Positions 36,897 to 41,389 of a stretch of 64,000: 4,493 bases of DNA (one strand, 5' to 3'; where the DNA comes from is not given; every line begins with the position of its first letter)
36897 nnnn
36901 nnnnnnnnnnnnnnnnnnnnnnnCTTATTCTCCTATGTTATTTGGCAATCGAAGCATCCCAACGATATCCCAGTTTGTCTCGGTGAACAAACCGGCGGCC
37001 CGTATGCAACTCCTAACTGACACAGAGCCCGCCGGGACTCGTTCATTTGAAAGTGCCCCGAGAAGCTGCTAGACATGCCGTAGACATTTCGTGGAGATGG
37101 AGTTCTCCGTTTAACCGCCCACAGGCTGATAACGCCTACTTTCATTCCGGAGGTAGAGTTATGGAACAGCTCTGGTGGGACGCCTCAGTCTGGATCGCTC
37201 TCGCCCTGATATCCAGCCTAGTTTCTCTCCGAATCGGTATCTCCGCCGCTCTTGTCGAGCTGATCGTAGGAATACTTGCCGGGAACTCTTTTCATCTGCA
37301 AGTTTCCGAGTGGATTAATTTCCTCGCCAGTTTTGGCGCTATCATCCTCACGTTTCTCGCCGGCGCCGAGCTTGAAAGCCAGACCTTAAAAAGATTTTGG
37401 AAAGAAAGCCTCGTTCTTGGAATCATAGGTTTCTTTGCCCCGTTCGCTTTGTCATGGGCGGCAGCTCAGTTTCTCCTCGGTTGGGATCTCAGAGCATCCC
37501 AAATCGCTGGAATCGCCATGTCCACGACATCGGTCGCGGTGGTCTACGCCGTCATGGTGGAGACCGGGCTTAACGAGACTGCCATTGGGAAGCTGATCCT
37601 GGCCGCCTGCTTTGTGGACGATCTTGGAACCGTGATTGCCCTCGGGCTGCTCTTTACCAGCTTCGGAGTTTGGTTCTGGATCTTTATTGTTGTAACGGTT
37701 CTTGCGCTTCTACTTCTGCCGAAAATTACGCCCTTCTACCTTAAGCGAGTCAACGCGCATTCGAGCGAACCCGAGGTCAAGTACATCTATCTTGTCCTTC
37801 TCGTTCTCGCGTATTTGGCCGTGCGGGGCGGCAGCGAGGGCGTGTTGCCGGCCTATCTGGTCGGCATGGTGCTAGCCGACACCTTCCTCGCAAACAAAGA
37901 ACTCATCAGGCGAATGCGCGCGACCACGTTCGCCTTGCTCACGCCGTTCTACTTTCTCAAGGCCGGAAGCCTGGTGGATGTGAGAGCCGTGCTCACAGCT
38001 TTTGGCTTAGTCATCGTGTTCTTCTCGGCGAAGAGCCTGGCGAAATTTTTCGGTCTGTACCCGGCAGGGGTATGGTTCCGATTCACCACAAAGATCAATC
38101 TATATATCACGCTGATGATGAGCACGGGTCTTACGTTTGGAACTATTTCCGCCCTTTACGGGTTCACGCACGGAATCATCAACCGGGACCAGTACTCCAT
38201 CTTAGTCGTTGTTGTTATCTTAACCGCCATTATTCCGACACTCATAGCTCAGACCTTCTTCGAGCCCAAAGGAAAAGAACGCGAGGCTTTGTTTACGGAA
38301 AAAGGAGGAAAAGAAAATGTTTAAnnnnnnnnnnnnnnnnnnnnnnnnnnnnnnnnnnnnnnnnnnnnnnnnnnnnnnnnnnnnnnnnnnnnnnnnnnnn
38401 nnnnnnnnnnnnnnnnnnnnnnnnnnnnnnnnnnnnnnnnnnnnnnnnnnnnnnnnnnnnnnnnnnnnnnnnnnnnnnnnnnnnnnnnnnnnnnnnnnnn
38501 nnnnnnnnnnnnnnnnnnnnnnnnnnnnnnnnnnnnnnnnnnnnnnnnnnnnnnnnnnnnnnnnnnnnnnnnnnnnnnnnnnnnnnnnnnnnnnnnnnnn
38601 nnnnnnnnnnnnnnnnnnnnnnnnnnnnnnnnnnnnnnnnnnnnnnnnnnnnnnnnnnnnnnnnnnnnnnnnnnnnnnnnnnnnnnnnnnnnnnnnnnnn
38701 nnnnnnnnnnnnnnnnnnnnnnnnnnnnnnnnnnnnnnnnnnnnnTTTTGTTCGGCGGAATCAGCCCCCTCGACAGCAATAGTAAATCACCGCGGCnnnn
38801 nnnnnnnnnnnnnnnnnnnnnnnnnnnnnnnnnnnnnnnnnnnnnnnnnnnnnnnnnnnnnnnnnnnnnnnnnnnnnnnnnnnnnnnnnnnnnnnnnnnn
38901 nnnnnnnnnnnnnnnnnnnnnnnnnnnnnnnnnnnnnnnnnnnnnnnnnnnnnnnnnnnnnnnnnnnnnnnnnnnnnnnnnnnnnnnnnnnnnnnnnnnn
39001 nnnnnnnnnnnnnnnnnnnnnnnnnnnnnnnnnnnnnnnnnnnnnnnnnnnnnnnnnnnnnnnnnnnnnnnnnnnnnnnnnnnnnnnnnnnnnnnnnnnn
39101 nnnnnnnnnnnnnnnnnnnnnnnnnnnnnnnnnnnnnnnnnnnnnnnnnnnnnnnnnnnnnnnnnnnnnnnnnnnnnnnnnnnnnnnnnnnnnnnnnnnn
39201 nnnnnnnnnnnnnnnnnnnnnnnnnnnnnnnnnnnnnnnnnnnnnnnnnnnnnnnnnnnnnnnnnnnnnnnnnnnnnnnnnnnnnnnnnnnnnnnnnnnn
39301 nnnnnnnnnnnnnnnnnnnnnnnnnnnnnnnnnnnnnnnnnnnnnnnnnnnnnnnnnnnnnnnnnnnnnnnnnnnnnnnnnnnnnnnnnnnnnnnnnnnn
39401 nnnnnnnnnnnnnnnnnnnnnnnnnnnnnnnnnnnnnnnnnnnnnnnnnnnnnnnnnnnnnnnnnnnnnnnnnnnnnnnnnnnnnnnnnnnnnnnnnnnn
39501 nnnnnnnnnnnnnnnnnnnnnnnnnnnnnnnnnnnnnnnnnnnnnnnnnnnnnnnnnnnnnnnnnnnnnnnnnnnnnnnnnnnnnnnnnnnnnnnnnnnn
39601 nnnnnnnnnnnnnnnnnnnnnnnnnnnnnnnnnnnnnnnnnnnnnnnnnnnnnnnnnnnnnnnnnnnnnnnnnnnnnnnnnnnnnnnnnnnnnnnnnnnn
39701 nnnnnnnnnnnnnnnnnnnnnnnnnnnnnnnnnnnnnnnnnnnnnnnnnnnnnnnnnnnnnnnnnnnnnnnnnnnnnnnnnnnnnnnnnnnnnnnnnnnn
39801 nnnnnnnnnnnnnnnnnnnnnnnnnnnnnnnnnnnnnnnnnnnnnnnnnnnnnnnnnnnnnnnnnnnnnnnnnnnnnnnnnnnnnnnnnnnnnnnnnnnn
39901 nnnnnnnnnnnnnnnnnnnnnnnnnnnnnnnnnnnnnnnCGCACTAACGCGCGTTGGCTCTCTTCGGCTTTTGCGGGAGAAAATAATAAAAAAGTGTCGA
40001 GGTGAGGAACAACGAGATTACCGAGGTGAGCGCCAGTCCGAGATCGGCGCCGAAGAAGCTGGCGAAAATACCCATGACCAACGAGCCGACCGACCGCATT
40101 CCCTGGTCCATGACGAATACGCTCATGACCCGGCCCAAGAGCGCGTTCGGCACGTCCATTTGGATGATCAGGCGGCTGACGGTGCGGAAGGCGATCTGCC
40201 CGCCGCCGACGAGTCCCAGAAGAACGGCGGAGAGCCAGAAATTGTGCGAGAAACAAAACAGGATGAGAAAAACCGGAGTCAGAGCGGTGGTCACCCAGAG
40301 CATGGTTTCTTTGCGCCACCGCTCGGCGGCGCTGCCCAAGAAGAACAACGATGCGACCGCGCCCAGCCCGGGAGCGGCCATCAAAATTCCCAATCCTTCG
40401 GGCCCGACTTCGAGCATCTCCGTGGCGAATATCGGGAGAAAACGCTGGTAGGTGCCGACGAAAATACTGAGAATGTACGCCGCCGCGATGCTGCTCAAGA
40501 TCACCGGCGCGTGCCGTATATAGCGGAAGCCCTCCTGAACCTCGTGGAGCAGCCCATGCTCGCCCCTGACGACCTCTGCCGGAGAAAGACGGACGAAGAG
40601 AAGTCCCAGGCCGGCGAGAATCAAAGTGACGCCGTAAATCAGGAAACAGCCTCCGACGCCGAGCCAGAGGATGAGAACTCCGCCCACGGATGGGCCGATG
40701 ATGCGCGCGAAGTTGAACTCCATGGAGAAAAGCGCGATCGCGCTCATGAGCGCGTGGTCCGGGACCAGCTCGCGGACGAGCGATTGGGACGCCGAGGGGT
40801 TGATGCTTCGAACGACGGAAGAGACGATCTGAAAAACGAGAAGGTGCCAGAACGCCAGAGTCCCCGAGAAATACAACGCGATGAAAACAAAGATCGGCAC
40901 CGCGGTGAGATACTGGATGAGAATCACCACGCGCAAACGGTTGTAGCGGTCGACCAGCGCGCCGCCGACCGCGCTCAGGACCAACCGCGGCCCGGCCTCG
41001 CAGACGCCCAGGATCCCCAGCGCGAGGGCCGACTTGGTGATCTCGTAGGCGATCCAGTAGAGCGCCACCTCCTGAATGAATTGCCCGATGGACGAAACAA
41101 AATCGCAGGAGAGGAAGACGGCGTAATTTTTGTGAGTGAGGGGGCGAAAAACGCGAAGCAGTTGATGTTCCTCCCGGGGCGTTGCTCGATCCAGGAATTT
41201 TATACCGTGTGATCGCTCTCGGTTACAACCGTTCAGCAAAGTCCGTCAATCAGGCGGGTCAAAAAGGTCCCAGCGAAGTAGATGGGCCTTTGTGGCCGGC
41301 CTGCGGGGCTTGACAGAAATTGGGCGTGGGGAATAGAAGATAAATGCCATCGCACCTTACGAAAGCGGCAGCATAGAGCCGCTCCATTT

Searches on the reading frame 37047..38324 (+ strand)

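Call 31: search_protein_families(library=pfam, proteins=[window:37047-38324:+], max_evalue=0.00001)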
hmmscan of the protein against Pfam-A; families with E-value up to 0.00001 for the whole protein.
window:37047-38324:+ (425 aa): 1 family
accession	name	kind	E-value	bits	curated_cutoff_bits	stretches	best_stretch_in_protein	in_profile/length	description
PF00999.27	Na_H_Exchanger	-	2.6e-41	142.2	26.2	1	51-401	2-369/375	Sodium/hydrogen exchanger, transmembrane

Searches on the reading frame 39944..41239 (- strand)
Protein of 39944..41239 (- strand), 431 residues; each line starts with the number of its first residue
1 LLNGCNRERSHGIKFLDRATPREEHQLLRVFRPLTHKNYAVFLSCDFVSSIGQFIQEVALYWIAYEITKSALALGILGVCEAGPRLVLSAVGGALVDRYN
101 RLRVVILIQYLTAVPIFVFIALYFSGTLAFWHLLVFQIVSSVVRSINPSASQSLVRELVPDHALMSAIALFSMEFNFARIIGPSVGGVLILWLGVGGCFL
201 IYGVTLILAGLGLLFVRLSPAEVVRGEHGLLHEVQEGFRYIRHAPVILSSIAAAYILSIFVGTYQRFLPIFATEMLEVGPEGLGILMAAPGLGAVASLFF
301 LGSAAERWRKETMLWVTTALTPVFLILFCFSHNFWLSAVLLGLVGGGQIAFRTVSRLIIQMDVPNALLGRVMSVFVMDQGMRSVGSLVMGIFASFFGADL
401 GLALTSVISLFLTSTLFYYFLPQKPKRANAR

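Call 31: search_protein_families(library=pfam, proteins=[window:39944-41239:-], max_evalue=0.00001)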
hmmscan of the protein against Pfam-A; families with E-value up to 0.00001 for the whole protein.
window:39944-41239:- (431 aa): 2 families
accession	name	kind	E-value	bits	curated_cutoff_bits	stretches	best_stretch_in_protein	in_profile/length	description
PF05977.19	MFS_3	-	6.6e-46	157.3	27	1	31-420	4-393/524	Transmembrane secretion effector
PF07690.21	MFS_1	-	8.7e-39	133.8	33.4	2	45-376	4-336/347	Major Facilitator Superfamily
